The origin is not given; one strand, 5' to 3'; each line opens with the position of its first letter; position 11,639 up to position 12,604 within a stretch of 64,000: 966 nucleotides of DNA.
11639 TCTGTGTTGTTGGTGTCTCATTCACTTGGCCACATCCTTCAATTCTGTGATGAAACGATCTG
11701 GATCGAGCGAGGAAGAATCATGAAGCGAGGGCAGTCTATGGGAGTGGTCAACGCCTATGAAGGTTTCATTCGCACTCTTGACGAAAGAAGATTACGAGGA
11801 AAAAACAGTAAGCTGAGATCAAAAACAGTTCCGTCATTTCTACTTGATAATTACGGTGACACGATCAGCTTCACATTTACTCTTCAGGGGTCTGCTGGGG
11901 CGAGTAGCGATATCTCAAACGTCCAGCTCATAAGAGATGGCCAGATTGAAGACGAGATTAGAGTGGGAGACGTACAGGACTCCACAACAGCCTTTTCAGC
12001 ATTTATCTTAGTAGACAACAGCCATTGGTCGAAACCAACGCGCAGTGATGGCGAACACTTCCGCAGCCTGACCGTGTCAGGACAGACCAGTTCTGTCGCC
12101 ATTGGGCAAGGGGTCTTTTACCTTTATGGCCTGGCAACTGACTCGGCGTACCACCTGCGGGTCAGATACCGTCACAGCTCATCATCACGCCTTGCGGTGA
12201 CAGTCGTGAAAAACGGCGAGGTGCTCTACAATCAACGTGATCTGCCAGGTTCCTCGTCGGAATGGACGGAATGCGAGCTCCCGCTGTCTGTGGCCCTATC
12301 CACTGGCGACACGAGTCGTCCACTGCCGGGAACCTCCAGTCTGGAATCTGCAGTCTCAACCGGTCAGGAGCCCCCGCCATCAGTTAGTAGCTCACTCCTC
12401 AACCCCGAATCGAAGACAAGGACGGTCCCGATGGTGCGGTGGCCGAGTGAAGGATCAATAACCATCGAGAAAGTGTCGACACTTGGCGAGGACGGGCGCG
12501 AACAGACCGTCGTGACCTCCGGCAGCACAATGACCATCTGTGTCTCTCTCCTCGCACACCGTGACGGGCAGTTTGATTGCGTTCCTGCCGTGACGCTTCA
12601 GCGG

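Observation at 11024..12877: Wzt ATPase with an additional middle domain and Ser/Pro linker before the Wzt_C-type glycan-binding domain, next to three methyltransferases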

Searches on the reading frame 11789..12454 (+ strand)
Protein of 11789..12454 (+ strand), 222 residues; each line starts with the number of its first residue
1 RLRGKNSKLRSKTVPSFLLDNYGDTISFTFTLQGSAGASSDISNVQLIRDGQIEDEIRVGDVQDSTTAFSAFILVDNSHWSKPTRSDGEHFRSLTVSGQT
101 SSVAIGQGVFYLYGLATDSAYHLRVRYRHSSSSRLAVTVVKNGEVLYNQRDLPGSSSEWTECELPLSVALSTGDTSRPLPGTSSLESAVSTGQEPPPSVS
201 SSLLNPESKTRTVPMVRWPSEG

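Call 5: find_homologous_proteins(query=window:11789-12454:+, max_evalue=0.001)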
Query seq(222 aa) (222 aa): 1 proteins with E <= 0.001 among 474 candidates.
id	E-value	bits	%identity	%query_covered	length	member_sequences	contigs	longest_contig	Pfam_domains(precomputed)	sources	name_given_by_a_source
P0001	3.0e-22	97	77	30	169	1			-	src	-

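Call 13: search_solved_structures(query=A2, max_evalue=10, show_alignments=2)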
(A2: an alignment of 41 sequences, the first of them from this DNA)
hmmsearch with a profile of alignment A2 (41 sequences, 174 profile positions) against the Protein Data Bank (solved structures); distinct sequences matched with E-value up to 10: 6.
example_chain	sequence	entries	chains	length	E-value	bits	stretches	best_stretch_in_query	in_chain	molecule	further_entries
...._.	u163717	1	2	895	0.011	18.2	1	88-165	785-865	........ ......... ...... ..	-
9h6g_A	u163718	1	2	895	0.011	18.2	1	88-165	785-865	Glycoside hydrolase family 98 domain-containing protein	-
9h6h_A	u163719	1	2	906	0.011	18.2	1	88-165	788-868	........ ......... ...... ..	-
2w3j_A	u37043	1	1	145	0.013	18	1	100-161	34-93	CARBOHYDRATE BINDING MODULE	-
2w87_A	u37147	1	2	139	0.84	12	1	99-162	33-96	ESTERASE D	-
2w46_A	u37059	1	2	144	0.9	11.9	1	99-162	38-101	ESTERASE D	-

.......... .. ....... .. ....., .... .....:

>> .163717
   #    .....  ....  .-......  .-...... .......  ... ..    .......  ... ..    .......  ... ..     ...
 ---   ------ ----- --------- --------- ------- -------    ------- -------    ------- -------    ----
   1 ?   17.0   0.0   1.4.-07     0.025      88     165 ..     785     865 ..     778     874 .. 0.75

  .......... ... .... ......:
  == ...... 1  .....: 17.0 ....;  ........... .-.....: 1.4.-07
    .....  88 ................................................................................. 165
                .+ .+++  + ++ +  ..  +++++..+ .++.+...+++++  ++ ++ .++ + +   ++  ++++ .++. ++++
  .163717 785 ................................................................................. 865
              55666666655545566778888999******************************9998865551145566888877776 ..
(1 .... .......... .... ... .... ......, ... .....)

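Call 15: search_protein_families(library=pfam, alignment_id=A2, max_evalue=1)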
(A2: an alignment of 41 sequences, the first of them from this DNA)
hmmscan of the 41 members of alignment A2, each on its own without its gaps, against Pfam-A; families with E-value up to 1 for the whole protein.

A. member 1, seq(179 aa): 0 families

B. families by the number of members that match (of 41 scanned): 11 families
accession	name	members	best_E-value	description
PF24424.1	FNG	1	0.0078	FNG domain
PF22483.2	Mu-transpos_C_2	1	0.02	Mu transposase, C-terminal domain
PF03944.20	Endotoxin_C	1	0.041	delta endotoxin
PF00052.24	Laminin_B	1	0.043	Laminin B (Domain IV)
PF25275.1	Golvesin_C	1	0.072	Golvesin C-terminal domain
PF00541.23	Adeno_knob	1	0.12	Adenoviral fibre protein (knob domain)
PF02018.23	CBM_4_9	1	0.13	Carbohydrate binding domain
PF07009.16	NusG_II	1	0.13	NusG domain II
PF20578.4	aBig_2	1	0.14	Atrophied bacterial Ig domain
PF21130.3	YgfZ_barrel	1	0.18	YgfZ, beta-barrel domain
PF06270.16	DUF1030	1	0.21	Protein of unknown function (DUF1030)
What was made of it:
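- On CBM6/CBM35-like carbohydrate-binding module (for the middle domain): Pfam: no consistent hit among the 41 members (call 15).
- Closest known: CBM35/CBM6-type carbohydrate-binding modules. Different: No Pfam CBM model is hit consistently (call 15).
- No Pfam family is hit consistently by the 41 members (call 15).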

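Call 16: predict_structure(alignment_id=A2)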
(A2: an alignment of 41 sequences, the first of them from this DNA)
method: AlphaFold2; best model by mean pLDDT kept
length: 179 residues; sequences in the alignment: 41
mean_pLDDT: 88.3   pTM: 0.81
mean pLDDT of the five models: 88.3, 87.4, 87.2, 87.2, 86.0
residues with pLDDT >= 90: 125; 70-90: 28; 50-70: 22; < 50: 4
segments of 3 or more residues with pLDDT < 50: none
pLDDT, mean of each block of 10 residues (from residue 1): 51 63 96 96 98 96 88 95 97 90 97 92 96 97 96 92 83 66
secondary structure, 60 per line:
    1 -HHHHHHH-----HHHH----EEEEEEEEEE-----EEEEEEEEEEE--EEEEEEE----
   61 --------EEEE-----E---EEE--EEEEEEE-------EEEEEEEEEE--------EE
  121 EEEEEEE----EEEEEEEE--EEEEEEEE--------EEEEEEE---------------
elements in order: H2-8 H14-17 E22-31 E37-47 E50-56 E69-72 E82-84 E87-93 E101-110 E119-127 E132-139 E142-149 E158-164
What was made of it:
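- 11846..12298 (+): Family-specific beta-sandwich middle domain, aa ~275-425. G315, W335, R347 and W414 are invariant. Q318, D319, S336, G361, F365, Y382 and R383 are nearly invariant. The recurring motifs are VGDvQD, WSxP, fRsL and vRYR. AlphaFold2 model pLDDT 88.3, pTM 0.81, 11 strands (call 16).
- On CBM6/CBM35-like carbohydrate-binding module (for the middle domain): The confident all-beta model (call 16) has no CBM among its 50 best PDB matches.
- Checked: An AlphaFold2 model of aa 258-436 is confident (pLDDT 88.3, pTM 0.81) and all-beta, with 11 strands spanning aa ~279-421 (call 16).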

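Call 18: fold_search(model_id=the predicted structure, library=pdb)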
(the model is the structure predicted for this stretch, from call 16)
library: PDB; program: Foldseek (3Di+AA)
matches with E <= 10: 1325; with E <= 0.001: 1
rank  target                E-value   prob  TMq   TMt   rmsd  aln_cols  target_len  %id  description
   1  7lgr                  7.1e-04  0.75  0.20  0.22  15.1       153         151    9  Streptococcus mutans Collagen binding Protein CNM - N2 Domain (released 2022-01-26)
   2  3u6g_A                2.8e-03  0.97  0.32  0.41   8.5       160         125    9  Crystal structure of a domain of unknown function, DUF4425 (BVU_3708) from Bacteroides vulgatus ATCC 8482 at 1.35 A re (released 2011-11-02)
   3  4qey_B                4.5e-03  0.95  0.29  0.37   9.0       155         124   10  Crystal structure of a DUF4425 family protein (BACOVA_05332) from Bacteroides ovatus ATCC 8483 at 2.52 A resolution (released 2014-07-16)
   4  3u6g_B                6.3e-03  0.82  0.27  0.35   8.9       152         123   11  Crystal structure of a domain of unknown function, DUF4425 (BVU_3708) from Bacteroides vulgatus ATCC 8482 at 1.35 A re (released 2011-11-02)
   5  4qey_A                7.0e-03  0.96  0.31  0.41   9.1       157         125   11  Crystal structure of a DUF4425 family protein (BACOVA_05332) from Bacteroides ovatus ATCC 8483 at 2.52 A resolution (released 2014-07-16)
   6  7fe0_A                7.0e-03  0.21  0.15  0.15  16.5       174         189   10  AvmM Catalyzes Macrocyclization in Alchivemycin A Biosynthesis (released 2021-09-01)
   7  6u3t_A                9.2e-03  0.33  0.20  0.16  19.0       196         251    7  Structure-based discovery of a novel small-molecule inhibitor of methicillin-resistant S. aureus (released 2020-03-25)
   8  2lrg_MODEL_1_A        9.7e-03  0.84  0.27  0.34   9.4       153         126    6  NMR structure of the protein YP_001300941.1 from Bacteroides vulgatus (released 2012-04-18)
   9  4p1x_F                9.7e-03  0.18  0.19  0.15  24.0       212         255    6  Crystal structure of staphylococcal LUK prepore (released 2014-10-01)
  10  4qey_D                1.0e-02  0.97  0.32  0.43   8.8       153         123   10  Crystal structure of a DUF4425 family protein (BACOVA_05332) from Bacteroides ovatus ATCC 8483 at 2.52 A resolution (released 2014-07-16)
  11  5xcb                  1.3e-02  0.20  0.15  0.11  16.2       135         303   10  X-ray structure of domains D1 and D2 of Clostridium perfringens pili protein CppA (released 2018-02-28)
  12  7fe5_A                1.5e-02  0.15  0.15  0.14  16.5       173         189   10  AvmM Catalyzes Macrocyclization in Alchivemycin A Biosynthesis (released 2021-09-01)
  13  8jl8                  1.6e-02  0.38  0.20  0.14  15.1       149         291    9  Crystal structure of the collagen binding domain of Cnm from Streptococcus mutans (released 2024-04-10)
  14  5dfk                  2.3e-02  0.47  0.27  0.27  13.0       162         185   12  Crystal Structure of the Escherichia coli Common Pilus Chaperone, EcpB (released 2015-11-04)
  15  3gfu_C                2.5e-02  0.77  0.26  0.23   9.1       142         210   10  FaeE-FaeG chaperone-major pilin complex of F4 ac 5/95 fimbriae (released 2009-10-20)
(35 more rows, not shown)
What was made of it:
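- On CBM6/CBM35-like carbohydrate-binding module (for the middle domain): TM is 0.34 or less, apart from unrelated folds (call 18).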

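Call 65: find_homologous_proteins(query=A2, max_evalue=0.001)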
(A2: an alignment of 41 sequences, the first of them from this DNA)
Query A2 (41 sequences) (179 aa, profile of the alignment): 1 proteins with E <= 0.001 among 7416 candidates.
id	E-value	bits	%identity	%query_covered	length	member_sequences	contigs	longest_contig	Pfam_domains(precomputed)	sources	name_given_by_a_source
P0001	1.7e-14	71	78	36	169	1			-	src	-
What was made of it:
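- Tried and rejected: Searching with the middle region alone, or with its alignment A2, returned only one fragment (P0001) (calls 5, 65).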

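Call 67: search_solved_structures(query=A2, max_evalue=10, show_alignments=5)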
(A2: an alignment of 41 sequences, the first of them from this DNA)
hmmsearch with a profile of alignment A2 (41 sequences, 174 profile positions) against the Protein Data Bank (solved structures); distinct sequences matched with E-value up to 10: 6.
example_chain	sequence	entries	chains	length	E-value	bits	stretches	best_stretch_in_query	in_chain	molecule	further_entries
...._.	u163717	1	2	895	0.011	18.2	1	88-165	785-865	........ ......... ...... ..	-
9h6g_A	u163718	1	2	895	0.011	18.2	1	88-165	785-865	Glycoside hydrolase family 98 domain-containing protein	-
9h6h_A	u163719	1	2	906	0.011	18.2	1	88-165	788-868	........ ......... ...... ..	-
2w3j_A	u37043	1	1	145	0.013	18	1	100-161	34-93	CARBOHYDRATE BINDING MODULE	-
2w87_A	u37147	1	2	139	0.84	12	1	99-162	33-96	ESTERASE D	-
2w46_A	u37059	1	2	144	0.9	11.9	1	99-162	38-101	ESTERASE D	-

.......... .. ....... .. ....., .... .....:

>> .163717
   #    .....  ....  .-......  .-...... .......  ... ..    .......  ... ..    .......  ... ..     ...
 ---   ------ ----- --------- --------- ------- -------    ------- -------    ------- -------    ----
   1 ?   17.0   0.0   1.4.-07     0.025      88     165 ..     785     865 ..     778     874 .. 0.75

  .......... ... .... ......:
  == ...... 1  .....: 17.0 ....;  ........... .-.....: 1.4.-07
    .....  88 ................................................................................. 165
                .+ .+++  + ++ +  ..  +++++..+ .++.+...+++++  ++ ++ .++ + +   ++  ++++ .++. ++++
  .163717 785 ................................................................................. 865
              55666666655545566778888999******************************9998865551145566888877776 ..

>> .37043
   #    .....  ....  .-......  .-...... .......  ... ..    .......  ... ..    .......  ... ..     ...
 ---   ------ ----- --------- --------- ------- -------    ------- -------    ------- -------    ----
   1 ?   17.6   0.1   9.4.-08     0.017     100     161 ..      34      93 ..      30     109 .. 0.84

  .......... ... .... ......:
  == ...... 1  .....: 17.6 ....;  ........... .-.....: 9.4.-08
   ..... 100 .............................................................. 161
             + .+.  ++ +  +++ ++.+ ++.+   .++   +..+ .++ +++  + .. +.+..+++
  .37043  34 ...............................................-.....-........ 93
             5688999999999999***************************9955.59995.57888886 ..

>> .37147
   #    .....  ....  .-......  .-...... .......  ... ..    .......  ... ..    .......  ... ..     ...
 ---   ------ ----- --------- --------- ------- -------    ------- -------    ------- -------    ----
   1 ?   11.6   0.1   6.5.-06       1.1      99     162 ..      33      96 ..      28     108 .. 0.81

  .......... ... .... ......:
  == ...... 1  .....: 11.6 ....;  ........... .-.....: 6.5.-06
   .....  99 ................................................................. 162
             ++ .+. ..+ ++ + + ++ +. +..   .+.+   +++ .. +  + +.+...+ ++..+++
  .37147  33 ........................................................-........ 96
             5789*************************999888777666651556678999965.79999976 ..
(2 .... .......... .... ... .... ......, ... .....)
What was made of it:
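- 11846..12298 (+): Weak CBM35/GH98 profile hits (calls 13, 67).
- On CBM6/CBM35-like carbohydrate-binding module (for the middle domain): Profile against PDB sequences: 2w3j E 0.013, GH98 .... E 0.011, 2w87 and 2w46 E 0.8-0.9 (calls 13, 67).
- Closest known: CBM35/CBM6-type carbohydrate-binding modules. Same: The match covers four consecutive strands and shows the sequence pattern typical of CBM6/35 (calls 13, 67).
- W), at E 0.011-0.9 (calls 13, 67). The only profile matches in the PDB are carbohydrate-binding modules (calls 13, 67).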

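Call 71: fold_search(model_id=the predicted structure, library=viral)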
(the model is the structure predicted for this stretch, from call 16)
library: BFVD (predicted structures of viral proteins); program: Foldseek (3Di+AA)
matches with E <= 10: 1119; with E <= 0.001: 0
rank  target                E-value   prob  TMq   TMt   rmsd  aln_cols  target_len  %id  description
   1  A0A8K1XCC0            2.6e-03  0.54  0.19  0.16  14.9       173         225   10  (no name in the UniProt tables at hand)
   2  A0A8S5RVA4            4.0e-03  0.30  0.15  0.06  17.3       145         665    6  LPXTG cell wall anchor motif domain protein [Siphoviridae sp. ctHip2]
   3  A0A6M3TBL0            4.9e-03  0.69  0.24  0.26  10.9       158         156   13  (no name in the UniProt tables at hand)
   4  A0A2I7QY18            6.5e-03  0.99  0.38  0.39   7.1       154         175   16  (no name in the UniProt tables at hand)
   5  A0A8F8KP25            6.5e-03  0.18  0.16  0.09  17.1       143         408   16  Uncharacterized protein [Clandestinovirus]
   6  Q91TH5                8.5e-03  0.91  0.27  0.25  11.6       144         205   12  T121.5 [Tupaiid herpesvirus 1 (strain 1)]
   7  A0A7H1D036            9.0e-03  0.95  0.29  0.43   9.7       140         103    6  (no name in the UniProt tables at hand)
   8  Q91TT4                1.6e-02  0.96  0.34  0.34   7.6       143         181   12  T22.5 [Tupaiid herpesvirus 1 (strain 1)]
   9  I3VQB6                1.6e-02  0.28  0.18  0.19  15.9       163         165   13  B121.5 [miniopterid betaherpesvirus 1]
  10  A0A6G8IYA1            1.7e-02  0.60  0.26  0.26   9.9       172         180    7  Ig domain OX-2-like protein [Lumpy skin disease virus]
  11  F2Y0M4                2.1e-02  0.35  0.20  0.10  15.6       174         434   11  (no name in the UniProt tables at hand)
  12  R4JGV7                2.1e-02  0.21  0.20  0.12  16.2       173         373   17  Uncharacterized protein [Pseudoalteromonas phage RIO-1]
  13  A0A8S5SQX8            2.2e-02  0.51  0.29  0.26  12.6       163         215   13  Uncharacterized protein [Podoviridae sp. ctXBg1]
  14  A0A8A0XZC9            2.3e-02  0.82  0.28  0.41   9.2       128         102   11  p5 [Fig closterovirus 2]
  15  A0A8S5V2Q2            2.3e-02  0.14  0.19  0.16  22.0       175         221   10  Uncharacterized protein [CrAss-like virus sp. ctelJ1]
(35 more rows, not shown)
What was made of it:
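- On CBM6/CBM35-like carbohydrate-binding module (for the middle domain): BFVD likewise gives nothing (call 71).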

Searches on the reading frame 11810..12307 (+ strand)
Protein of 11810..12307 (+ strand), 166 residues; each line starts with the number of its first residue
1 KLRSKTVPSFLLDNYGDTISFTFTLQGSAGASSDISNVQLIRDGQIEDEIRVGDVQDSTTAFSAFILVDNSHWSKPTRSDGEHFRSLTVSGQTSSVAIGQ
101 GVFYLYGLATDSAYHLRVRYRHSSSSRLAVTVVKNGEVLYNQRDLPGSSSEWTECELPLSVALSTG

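Call 14: search_protein_representatives(protein=window:11810-12307:+)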
Query: 166 residues. Proteins with E-value up to 0.001 (for the whole library): 69; up to 1e-10: 30; up to 1e-30: 1. The best 69 are listed.
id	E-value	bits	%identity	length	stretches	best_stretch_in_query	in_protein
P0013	7.0e-32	126.6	39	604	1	12-158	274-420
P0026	1.7e-28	115.6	39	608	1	10-159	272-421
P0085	2.3e-27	112.0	41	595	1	9-163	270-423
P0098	5.6e-26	107.5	38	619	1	1-162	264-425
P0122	1.4e-23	99.7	35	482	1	12-158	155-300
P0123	1.1e-22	96.8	40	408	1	12-154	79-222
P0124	2.6e-21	92.3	36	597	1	12-154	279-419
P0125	8.7e-21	90.6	35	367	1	11-153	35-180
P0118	9.6e-21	90.5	35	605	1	12-154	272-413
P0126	2.6e-20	89.1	35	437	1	14-159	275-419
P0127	9.5e-20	87.2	39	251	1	12-146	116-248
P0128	4.8e-19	85.0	32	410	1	3-161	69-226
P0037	1.3e-17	80.4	33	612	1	13-160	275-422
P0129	2.0e-17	79.7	32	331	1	17-157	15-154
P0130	4.3e-17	78.6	34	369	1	11-159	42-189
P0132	8.7e-17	77.6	34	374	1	3-163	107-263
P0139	2.6e-11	59.8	32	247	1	2-156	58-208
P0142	5.0e-11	58.9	39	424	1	10-160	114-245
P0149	5.5e-10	55.5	26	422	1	6-165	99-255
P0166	4.6e-06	42.8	22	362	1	15-159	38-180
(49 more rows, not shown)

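Call 58: search_protein_families(library=pfam, proteins=[P0122, P0123, P0125, P0128, P0129, P0132, P0139, P0142, P0149, P0166], max_evalue=0.001)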
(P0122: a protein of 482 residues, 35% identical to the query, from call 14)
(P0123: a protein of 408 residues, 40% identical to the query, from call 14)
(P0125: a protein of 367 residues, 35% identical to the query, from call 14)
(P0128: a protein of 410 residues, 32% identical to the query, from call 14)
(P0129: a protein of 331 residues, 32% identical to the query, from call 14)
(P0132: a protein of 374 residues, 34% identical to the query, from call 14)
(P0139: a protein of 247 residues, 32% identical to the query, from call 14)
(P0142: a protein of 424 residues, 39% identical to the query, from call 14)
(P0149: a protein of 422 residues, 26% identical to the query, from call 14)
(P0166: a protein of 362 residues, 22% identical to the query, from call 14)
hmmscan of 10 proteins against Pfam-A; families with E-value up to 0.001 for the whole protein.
P0122 (482 aa): 2 families
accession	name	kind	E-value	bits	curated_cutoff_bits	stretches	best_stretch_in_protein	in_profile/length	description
PF14524.12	Wzt_C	-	1.8e-14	54.4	30.4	1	342-463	7-131/143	Wzt C-terminal domain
PF00005.33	ABC_tran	-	0.00013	23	25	1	12-60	82-134/137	ABC transporter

P0123 (408 aa): 1 family
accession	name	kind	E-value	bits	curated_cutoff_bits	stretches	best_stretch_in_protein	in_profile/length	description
PF14524.12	Wzt_C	-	1e-13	51.9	30.4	1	261-387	7-134/143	Wzt C-terminal domain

P0125 (367 aa): 1 family
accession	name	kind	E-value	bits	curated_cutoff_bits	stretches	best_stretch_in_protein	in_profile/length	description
PF14524.12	Wzt_C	-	6e-09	36.5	30.4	1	214-342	5-134/143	Wzt C-terminal domain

P0128 (410 aa): 1 family
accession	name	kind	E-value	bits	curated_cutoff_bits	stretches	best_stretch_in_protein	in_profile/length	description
PF14524.12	Wzt_C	-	4.8e-15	56.2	30.4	1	271-398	8-138/143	Wzt C-terminal domain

P0129 (331 aa): 1 family
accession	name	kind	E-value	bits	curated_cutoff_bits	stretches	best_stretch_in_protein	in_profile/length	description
PF14524.12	Wzt_C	-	8.3e-12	45.7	30.4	1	187-311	6-133/143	Wzt C-terminal domain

P0132 (374 aa): 1 family
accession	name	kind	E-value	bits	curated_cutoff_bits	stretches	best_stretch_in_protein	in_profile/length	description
PF14524.12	Wzt_C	-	0.00023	21.6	30.4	0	284-342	6-63/143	Wzt C-terminal domain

P0139 (247 aa): 0 families

P0142 (424 aa): 1 family
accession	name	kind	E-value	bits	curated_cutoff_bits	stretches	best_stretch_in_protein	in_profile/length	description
PF14524.12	Wzt_C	-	3.6e-12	46.9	30.4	1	268-398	6-141/143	Wzt C-terminal domain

P0149 (422 aa): 1 family
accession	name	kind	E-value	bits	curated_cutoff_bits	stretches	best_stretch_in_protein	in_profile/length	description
PF14524.12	Wzt_C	-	2.9e-11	44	30.4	1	280-413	5-141/143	Wzt C-terminal domain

P0166 (362 aa): 1 family
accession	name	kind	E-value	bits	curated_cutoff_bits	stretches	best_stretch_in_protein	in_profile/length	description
PF14524.12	Wzt_C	-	2.4e-11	44.2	30.4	1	213-342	8-140/143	Wzt C-terminal domain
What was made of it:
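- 11846..12298 (+): Full-length hits carry the domain at aa ~255-420 of 580-627-aa proteins, and nine of ten shorter hits checked have Wzt_C after it (calls 14, 58).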
